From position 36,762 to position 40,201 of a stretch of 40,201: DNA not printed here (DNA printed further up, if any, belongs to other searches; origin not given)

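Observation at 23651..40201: Eight tandem paralogous lipoproteins with stepwise addition of Asp-box beta-propellers: candidate undescribed cell-surface system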

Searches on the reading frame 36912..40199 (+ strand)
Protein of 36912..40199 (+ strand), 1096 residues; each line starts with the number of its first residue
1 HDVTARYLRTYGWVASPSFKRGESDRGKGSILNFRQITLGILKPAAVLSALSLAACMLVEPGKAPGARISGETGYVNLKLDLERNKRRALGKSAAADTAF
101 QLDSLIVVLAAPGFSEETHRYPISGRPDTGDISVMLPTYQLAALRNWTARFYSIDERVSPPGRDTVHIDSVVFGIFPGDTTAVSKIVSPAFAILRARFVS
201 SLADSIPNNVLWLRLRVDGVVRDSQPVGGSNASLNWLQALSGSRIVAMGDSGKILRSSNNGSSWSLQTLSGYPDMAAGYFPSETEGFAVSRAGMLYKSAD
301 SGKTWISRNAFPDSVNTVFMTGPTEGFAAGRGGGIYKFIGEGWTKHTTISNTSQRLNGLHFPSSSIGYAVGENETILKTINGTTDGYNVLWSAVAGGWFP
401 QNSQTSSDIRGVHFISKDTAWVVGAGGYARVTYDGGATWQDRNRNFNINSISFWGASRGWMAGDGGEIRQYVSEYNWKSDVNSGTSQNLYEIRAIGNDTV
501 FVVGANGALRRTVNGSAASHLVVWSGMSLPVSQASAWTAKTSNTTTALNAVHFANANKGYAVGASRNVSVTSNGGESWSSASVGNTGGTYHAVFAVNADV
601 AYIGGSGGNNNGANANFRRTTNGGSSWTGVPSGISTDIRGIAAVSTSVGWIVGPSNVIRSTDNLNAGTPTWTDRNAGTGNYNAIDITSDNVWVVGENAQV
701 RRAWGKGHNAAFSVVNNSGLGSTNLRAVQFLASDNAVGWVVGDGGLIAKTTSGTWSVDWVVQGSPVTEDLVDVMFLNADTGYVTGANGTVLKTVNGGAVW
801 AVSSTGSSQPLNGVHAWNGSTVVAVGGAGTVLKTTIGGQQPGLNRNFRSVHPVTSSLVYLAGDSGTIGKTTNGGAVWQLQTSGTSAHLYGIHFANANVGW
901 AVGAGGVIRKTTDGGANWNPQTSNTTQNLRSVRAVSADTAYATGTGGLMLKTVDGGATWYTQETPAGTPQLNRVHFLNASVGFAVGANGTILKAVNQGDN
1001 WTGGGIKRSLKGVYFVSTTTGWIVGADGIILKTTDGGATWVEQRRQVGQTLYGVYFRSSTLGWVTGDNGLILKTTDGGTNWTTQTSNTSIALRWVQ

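Call 8: search_protein_families(library=pfam, max_evalue=0.01, proteins=[window:36912-40199:+])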
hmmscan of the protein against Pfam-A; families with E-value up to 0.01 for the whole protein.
window:36912-40199:+ (1096 aa): 2 families
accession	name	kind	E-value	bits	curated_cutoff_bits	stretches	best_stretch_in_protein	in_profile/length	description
PF14870.12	PSII_BNR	-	7.5e-49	167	27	6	1008-1083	18-96/303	Photosynthesis system II assembly factor YCF48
PF02012.26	BNR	-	0.0007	19.6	27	0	431-440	2-11/12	BNR/Asp-box repeat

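Call 13: search_protein_families(library=ncbifam, max_evalue=0.1, proteins=[window:37005-40199:+])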
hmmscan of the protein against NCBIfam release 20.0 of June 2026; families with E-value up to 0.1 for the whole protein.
window:37005-40199:+ (1065 aa): 1 family
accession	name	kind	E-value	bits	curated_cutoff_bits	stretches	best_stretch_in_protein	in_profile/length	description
NF010237.0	PRK13684.1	equivalog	1.3e-52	178.9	326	7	981-1052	50-123/334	photosynthesis system II assembly factor Ycf48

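Call 44: find_homologous_proteins(query=window:37005-40199:+, max_evalue=1e-20)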
Query window:37005-40199:+ (1065 aa): 134 proteins with E <= 1e-20 among 8000 candidates; the best 120 are listed.
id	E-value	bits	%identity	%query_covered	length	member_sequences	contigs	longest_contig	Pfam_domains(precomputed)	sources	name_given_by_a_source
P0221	0.0e+0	1450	63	100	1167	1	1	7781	PF14870.13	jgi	jgi:photosystem II stability/assembly factor-like uncharacterized protein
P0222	0.0e+0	1430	62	100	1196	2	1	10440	PF14870.13,PF15902.13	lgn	-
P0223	0.0e+0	1385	61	100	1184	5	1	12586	PF14870.13,PF15902.13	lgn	-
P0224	0.0e+0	1349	60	98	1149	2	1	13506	PF14870.13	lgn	-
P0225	0.0e+0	1205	37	98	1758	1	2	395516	PF14870.13,PF02012.27,PF15902.13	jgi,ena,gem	-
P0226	0.0e+0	1174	40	96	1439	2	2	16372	PF14870.13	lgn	-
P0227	0.0e+0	1127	54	99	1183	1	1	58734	PF14870.13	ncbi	-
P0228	0.0e+0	1118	40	98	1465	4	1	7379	PF14870.13,PF02012.27,PF15902.13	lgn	-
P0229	0.0e+0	1085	39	96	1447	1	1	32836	PF14870.13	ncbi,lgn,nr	ncbi:MAG: hypothetical protein K0Q91_1190 [Fibrobacteria bacterium]|nr:hypothetical protein [Fibroba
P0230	2.0e-297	1008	50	98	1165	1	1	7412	PF14870.13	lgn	-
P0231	2.9e-289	981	50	98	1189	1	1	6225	PF14870.13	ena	-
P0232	2.4e-262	892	47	98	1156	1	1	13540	PF14870.13,PF15902.13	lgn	-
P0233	1.6e-246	839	45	98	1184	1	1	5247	PF14870.13,PF15902.13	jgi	jgi:photosystem II stability/assembly factor-like uncharacterized protein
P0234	6.1e-245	834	42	71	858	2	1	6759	PF14870.13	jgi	-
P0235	9.2e-242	824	42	71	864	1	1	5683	PF14870.13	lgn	-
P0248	7.3e-132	460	27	79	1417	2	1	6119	PF22073.3,PF15780.12,PF07610.18,PF18962.8,PF14870.13,PF02012.27,PF22544.3,PF15902.13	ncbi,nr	ncbi:MAG TPA: YCF48-related protein [Candidatus Kapabacteria bacterium]|nr:YCF48-related protein [Ca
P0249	1.4e-121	426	24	72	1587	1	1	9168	PF18962.8,PF14870.13,PF02012.27,PF15902.13,PF18911.7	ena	-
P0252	2.2e-112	395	33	51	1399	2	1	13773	PF13895.13,PF18962.8,PF14870.13,PF07354.19,PF19081.7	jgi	jgi:photosystem II stability/assembly factor-like uncharacterized protein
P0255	8.1e-106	373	31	56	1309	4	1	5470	PF04389.23,PF18962.8,PF05343.20,PF14870.13,PF02012.27,PF15902.13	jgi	jgi:photosystem II stability/assembly factor-like uncharacterized protein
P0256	3.9e-98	348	26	79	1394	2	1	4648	PF18962.8,PF14870.13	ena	-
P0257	5.3e-95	338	29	59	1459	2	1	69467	PF18962.8,PF14870.13,PF15902.13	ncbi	-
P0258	1.5e-93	333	31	57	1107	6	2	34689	PF18962.8,PF14870.13,PF19081.7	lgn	-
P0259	1.6e-93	333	29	52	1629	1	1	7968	PF18962.8,PF14870.13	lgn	-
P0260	6.9e-89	317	31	59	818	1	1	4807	PF18962.8,PF14870.13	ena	-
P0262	2.5e-83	299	30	51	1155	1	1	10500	PF18962.8,PF14870.13,PF24595.2,PF17210.10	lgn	-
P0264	2.8e-78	282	28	57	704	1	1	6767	PF18962.8,PF14870.13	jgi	jgi:photosystem II stability/assembly factor-like uncharacterized protein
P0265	9.9e-78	280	33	51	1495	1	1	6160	PF19408.6,PF18962.8,PF14870.13,PF15902.13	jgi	jgi:photosystem II stability/assembly factor-like uncharacterized protein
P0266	1.5e-77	280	30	58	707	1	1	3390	PF18962.8,PF14870.13,PF02012.27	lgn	-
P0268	7.4e-74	268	31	57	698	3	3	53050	PF18962.8,PF14870.13,PF15902.13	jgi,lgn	jgi:photosystem II stability/assembly factor-like uncharacterized protein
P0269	4.7e-71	258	27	59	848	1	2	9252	PF18962.8,PF14870.13,PF02012.27,PF15902.13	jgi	jgi:photosystem II stability/assembly factor-like uncharacterized protein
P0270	6.0e-71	258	34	21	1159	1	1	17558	PF15780.12,PF07610.18,PF18962.8,PF25852.1,PF14870.13,PF13860.13,PF02012.27,PF22544.3,PF15902.13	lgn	-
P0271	2.1e-69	253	23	78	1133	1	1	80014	PF15780.12,PF18962.8,PF25852.1,PF14870.13,PF13810.13,PF22544.3,PF15902.13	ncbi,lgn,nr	ncbi:MAG: T9SS type A sorting domain-containing protein [Ignavibacteriales bacterium]|nr:T9SS type A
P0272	3.0e-69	252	28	51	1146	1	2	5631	PF13573.13,PF18962.8,PF14870.13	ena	-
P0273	1.0e-68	251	30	51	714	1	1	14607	PF18962.8,PF14870.13,PF02012.27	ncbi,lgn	-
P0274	6.2e-66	241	30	59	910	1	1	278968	PF10342.16,PF18962.8,PF14870.13,PF02012.27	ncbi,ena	-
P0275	6.5e-66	241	26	61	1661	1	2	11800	PF13895.13,PF13927.13,PF13385.14,PF18962.8,PF14870.13,PF19081.7,PF19077.7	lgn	-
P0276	1.5e-64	237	29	56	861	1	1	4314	PF18962.8,PF14870.13,PF19081.7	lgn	-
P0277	1.6e-64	237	37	35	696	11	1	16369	PF18962.8,PF14870.13,PF02012.27,PF15902.13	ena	-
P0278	2.5e-64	236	31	42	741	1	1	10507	PF18962.8,PF14870.13,PF15902.13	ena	-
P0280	1.2e-62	230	26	55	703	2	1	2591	PF18962.8,PF25852.1,PF14870.13,PF13860.13,PF15902.13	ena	-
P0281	2.9e-62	229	46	22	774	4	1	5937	PF07494.18,PF18962.8,PF14870.13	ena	-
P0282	3.1e-62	229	26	59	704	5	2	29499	PF18962.8,PF25852.1,PF14870.13,PF15902.13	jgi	jgi:photosystem II stability/assembly factor-like uncharacterized protein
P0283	4.3e-62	229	29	45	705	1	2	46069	PF18962.8,PF14870.13,PF15902.13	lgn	-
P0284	5.5e-62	228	26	47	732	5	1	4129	PF18962.8,PF14870.13,PF02012.27,PF15902.13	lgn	-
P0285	9.7e-62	227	27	57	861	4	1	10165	PF18962.8,PF14870.13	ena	-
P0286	1.5e-61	227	26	54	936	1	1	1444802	PF19408.6,PF00801.27,PF18962.8,PF14870.13,PF15902.13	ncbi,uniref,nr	ncbi:YCF48-related protein [Pleomorphovibrio marinus]|uniref:YCF48-related protein n=1 Tax=Pleomorph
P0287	6.1e-61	225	30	59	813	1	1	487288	PF10342.16,PF18962.8,PF14870.13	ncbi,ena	-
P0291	1.1e-57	214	31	35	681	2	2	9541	PF18962.8,PF14870.13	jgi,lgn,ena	-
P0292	1.5e-57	214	29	51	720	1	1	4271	PF18962.8,PF14870.13,PF02012.27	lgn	-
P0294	3.2e-55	206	27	54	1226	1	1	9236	PF07602.18,PF18962.8,PF14870.13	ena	-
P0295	6.1e-55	205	28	54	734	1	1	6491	PF18962.8,PF14870.13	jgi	jgi:photosystem II stability/assembly factor-like uncharacterized protein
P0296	2.7e-54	203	34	35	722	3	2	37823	PF18962.8,PF14870.13,PF15902.13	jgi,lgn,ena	-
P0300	1.8e-51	193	23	60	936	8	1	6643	PF19408.6,PF00801.27,PF18962.8,PF14870.13,PF15902.13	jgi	jgi:photosystem II stability/assembly factor-like uncharacterized protein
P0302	2.5e-49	186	27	51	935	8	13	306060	PF19408.6,PF18962.8,PF14870.13,PF15902.13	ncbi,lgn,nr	nr:YCF48-related protein [Algoriphagus marinus]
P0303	9.8e-49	184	29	61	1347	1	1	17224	PF19190.7,PF18962.8,PF13004.14,PF14870.13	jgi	jgi:photosystem II stability/assembly factor-like uncharacterized protein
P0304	1.8e-48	184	27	44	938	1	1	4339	PF19408.6,PF18962.8,PF25852.1,PF14870.13,PF02012.27,PF15902.13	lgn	-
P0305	3.8e-48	182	27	50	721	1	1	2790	PF18962.8,PF14870.13,PF02012.27,PF15902.13,PF13088.13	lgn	-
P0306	1.8e-47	180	35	21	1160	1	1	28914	PF18962.8,PF14870.13,PF15902.13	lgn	-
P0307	5.0e-46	175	43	26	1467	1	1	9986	PF13229.13,PF18962.8,PF14870.13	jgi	jgi:photosystem II stability/assembly factor-like uncharacterized protein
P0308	9.0e-46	175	26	51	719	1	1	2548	PF18962.8,PF25852.1,PF14870.13,PF02012.27,PF15902.13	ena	-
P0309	2.4e-45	173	35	30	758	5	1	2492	PF18962.8,PF14870.13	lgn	-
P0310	1.1e-44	171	24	62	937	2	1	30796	PF19408.6,PF18962.8,PF25852.1,PF14870.13,PF15902.13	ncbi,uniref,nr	ncbi:YCF48-related protein [Algoriphagus sp. A40]|uniref:YCF48-related protein n=1 Tax=Algoriphagus 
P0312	4.4e-44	169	37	22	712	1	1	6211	PF18962.8,PF14870.13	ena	-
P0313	1.4e-43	167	26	43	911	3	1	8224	PF19408.6,PF00801.27,PF18962.8,PF14870.13,PF15902.13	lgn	-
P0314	2.7e-42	163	27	51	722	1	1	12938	PF18962.8,PF25852.1,PF14870.13,PF15902.13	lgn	-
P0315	3.5e-42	163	39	24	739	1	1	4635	PF18962.8,PF14870.13,PF15902.13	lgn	-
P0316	4.9e-42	162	27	47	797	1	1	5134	PF19408.6,PF18962.8,PF14870.13,PF02012.27,PF15902.13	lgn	-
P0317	4.1e-41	159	33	32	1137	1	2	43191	PF18962.8,PF14870.13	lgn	-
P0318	6.8e-41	158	31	23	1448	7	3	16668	PF18962.8,PF14870.13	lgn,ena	-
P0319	1.8e-40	157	27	53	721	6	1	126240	PF18962.8,PF14870.13,PF15902.13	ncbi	-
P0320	2.4e-40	157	31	29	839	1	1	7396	PF18962.8,PF14870.13,PF15902.13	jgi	jgi:photosystem II stability/assembly factor-like uncharacterized protein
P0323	5.6e-39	152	35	30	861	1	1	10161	PF00801.27,PF13573.13,PF18962.8,PF14870.13,PF19081.7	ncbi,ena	-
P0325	3.3e-38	150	38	22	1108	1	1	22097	PF18962.8,PF25788.3,PF14870.13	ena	-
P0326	6.8e-38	149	26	35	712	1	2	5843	PF18962.8,PF25852.1,PF14870.13,PF02012.27,PF15902.13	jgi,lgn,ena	-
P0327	4.6e-37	146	39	21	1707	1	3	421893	PF18962.8,PF14870.13,PF13860.13,PF08309.18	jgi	-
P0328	7.1e-36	142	24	52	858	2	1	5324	PF18962.8,PF14870.13,PF02012.27,PF15902.13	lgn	-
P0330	3.8e-35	139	33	30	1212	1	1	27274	PF13229.13,PF13573.13,PF18962.8,PF14870.13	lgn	-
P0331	4.3e-35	139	42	21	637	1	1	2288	PF09603.16,PF18962.8,PF14870.13,PF02012.27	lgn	-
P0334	1.8e-32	131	28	33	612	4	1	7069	PF18962.8,PF14870.13,PF02012.27,PF15902.13,PF13088.13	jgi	jgi:photosystem II stability/assembly factor-like uncharacterized protein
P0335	2.9e-32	130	25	34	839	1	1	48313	PF19408.6,PF18962.8,PF13570.14,PF14870.13,PF15902.13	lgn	-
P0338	1.3e-29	121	28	30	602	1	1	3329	PF18962.8,PF14870.13,PF02012.27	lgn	-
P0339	4.7e-29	119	37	26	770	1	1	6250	PF00801.27,PF18962.8,PF14870.13,PF18911.7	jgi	-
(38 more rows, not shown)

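Call 46: find_encoding_contigs(protein=P0227, flank=10000, max_places=1)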
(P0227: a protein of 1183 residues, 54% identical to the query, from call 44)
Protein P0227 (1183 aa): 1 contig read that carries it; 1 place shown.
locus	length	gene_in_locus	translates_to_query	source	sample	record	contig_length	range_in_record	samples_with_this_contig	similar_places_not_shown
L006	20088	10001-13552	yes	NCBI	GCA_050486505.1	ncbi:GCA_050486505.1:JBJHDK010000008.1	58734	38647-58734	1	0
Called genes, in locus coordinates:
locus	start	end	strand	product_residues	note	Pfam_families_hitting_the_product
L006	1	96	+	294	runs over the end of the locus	PF27840:ScmC (weak)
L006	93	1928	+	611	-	PF13537:GATase_7, PF13522:GATase_6, PF00733:Asn_synthase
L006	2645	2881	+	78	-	-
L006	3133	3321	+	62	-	-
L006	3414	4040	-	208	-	PF13640:2OG-FeII_Oxy_3, PF13661:2OG-FeII_Oxy_4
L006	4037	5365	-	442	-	PF01565:FAD_binding_4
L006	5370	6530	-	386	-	PF02353:CMAS, PF01728:FtsJ (weak), PF13489:Methyltransf_23, PF13847:Methyltransf_31 (weak), PF08241:Methyltransf_11, PF08242:Methyltransf_12, PF13649:Methyltransf_25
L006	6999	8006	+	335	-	-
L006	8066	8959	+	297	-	-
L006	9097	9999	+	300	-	-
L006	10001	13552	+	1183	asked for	PF14870:PSII_BNR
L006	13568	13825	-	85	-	-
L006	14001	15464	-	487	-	PF18085:Mak_N_cap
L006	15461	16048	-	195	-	PF11827:DUF3347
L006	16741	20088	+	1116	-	?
